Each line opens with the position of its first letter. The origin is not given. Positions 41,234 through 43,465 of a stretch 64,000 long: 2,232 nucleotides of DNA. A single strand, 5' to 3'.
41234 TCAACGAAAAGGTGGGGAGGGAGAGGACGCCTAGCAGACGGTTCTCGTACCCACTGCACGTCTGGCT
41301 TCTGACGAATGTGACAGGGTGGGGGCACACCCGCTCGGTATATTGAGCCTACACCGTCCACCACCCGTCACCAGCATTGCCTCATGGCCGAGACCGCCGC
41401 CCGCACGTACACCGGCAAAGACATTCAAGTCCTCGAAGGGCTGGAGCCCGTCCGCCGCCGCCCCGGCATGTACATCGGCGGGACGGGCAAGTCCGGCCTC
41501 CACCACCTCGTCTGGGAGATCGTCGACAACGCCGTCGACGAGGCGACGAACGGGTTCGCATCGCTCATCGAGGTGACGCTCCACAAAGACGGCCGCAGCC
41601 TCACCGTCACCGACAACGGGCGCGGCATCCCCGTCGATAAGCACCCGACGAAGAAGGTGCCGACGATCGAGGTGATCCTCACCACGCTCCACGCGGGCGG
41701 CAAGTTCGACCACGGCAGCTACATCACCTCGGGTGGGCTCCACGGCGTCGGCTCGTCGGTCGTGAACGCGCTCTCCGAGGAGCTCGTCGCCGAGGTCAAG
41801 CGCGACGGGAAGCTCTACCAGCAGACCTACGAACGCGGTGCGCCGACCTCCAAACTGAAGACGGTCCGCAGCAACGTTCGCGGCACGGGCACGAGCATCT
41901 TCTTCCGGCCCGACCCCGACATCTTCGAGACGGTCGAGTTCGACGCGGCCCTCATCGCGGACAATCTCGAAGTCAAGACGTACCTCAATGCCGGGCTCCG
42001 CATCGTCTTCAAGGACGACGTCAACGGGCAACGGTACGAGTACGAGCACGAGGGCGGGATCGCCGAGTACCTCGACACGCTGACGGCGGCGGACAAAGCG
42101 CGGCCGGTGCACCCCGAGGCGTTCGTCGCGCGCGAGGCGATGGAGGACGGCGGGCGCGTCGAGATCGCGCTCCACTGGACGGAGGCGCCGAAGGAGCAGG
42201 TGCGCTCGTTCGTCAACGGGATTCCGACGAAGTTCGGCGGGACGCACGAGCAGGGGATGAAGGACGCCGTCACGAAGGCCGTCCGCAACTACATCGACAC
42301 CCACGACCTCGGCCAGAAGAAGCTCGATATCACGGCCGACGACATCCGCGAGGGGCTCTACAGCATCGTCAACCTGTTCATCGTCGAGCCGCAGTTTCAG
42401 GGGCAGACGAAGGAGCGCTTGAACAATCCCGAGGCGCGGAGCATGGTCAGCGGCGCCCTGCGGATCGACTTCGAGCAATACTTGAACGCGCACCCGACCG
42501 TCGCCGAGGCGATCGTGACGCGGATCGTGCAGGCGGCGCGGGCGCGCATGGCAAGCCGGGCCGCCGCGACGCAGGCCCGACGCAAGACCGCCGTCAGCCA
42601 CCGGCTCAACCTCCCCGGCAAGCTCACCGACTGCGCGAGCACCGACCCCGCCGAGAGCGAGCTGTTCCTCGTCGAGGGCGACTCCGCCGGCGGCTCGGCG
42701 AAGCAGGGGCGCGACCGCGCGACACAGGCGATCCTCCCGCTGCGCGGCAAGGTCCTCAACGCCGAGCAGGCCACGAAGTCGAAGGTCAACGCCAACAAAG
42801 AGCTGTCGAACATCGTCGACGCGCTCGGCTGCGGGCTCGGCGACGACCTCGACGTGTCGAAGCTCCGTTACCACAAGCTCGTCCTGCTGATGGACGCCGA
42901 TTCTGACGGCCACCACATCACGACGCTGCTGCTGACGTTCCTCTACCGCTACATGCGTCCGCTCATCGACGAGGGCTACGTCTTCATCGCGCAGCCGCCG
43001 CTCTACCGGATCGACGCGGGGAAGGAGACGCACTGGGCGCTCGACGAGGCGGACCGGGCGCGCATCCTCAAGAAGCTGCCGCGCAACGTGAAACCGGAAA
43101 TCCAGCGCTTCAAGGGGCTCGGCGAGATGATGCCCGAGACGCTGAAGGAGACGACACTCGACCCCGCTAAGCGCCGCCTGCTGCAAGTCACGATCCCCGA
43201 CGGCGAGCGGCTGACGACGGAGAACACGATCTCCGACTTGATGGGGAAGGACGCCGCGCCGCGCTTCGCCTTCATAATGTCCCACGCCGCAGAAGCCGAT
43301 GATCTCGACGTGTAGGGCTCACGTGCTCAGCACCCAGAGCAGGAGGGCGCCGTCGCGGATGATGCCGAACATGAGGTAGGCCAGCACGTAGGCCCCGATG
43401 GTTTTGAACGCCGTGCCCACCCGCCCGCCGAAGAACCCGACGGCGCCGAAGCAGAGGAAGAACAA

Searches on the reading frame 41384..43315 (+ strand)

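Call 49: search_protein_families(library=pfam, proteins=[window:41384-43315:+], max_evalue=0.01)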
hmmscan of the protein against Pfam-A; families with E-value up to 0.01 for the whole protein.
window:41384-43315:+ (643 aa): 4 families
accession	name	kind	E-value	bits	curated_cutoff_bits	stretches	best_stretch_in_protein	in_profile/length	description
PF00204.31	DNA_gyraseB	-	1.5e-49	168.3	27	1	225-394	1-170/173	DNA gyrase B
PF00986.26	DNA_gyraseB_C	-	5.7e-24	84.5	29.8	1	570-632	3-63/63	DNA gyrase B subunit, carboxyl terminus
PF02518.31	HATPase_c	-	6.8e-18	65.6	26.4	1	37-177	4-108/111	Histidine kinase-, DNA gyrase B-, and HSP90-like ATPase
PF01751.28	Toprim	-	3.1e-16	59.7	23.1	1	426-537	1-95/96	Toprim domain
